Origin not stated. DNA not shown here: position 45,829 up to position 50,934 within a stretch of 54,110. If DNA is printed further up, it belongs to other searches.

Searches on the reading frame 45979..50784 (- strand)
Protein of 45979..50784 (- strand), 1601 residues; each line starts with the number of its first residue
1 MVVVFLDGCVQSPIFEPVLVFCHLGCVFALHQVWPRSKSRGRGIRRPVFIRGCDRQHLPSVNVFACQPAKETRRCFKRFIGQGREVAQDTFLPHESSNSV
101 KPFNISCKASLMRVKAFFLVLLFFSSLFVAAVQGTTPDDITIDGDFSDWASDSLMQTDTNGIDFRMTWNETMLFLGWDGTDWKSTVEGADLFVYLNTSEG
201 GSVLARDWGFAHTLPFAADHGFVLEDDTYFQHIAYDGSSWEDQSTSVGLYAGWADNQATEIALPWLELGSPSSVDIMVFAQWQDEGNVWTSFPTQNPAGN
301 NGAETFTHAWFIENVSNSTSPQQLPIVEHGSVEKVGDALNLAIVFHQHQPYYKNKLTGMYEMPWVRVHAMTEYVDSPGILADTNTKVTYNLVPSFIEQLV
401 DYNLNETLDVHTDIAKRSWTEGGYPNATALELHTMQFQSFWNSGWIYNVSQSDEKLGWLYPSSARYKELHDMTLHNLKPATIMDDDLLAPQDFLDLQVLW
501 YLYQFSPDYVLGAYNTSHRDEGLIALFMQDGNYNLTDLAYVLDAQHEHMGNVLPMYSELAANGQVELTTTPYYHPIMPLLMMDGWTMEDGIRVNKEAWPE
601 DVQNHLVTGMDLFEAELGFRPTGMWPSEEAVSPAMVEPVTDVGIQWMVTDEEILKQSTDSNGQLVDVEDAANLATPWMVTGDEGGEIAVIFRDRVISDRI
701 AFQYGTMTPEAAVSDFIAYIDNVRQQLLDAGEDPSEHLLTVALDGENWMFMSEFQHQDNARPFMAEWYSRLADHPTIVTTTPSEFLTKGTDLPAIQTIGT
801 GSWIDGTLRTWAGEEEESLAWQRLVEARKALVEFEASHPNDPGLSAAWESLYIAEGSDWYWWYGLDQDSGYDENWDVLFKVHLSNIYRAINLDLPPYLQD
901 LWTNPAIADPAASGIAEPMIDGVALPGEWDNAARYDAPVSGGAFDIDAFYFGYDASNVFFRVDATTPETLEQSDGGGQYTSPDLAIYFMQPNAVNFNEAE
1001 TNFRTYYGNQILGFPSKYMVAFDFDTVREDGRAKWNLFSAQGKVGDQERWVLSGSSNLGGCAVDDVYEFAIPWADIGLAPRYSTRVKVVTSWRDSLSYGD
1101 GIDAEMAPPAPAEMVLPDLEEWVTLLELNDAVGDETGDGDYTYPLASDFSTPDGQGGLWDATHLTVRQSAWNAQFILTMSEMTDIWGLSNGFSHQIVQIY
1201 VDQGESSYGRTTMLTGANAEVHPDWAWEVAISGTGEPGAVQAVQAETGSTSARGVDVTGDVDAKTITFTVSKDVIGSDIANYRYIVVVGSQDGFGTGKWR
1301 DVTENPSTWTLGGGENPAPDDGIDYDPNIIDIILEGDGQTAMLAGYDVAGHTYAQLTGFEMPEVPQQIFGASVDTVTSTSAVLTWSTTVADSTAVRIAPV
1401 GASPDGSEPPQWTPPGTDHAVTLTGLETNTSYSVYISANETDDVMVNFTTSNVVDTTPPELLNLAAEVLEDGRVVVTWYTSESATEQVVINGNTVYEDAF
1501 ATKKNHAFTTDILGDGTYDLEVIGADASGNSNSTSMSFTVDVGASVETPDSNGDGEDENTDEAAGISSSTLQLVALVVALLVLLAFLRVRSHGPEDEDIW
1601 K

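Call 13: search_protein_families(library=pfam, proteins=[window:45979-50784:-], max_evalue=0.001)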
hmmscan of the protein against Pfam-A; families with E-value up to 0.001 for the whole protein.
window:45979-50784:- (1601 aa): 6 families
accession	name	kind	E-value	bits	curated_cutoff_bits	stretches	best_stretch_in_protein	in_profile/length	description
PF03065.20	Glyco_hydro_57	-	1.4e-51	176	21.2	1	342-788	1-281/291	Glycosyl hydrolase family 57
PF09985.14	Glucodextran_C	-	4.2e-50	170.8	22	1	1126-1356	2-226/228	C-terminal binding-module, SLH-like, of glucodextranase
PF16656.11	Pur_ac_phosph_N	-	1.4e-06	29.2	30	1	1371-1450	6-93/93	Purple acid Phosphatase, N-terminal domain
PF00041.27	fn3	-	0.00016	22.3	25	1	1370-1439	5-69/84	Fibronectin type III domain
PF19077.6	Big_13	-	0.00039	21.3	27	1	1482-1541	37-101/102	Bacterial Ig-like domain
PF08329.16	ChitinaseA_N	-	0.00089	19.4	21.2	0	1477-1540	46-107/133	Chitinase A, N-terminal domain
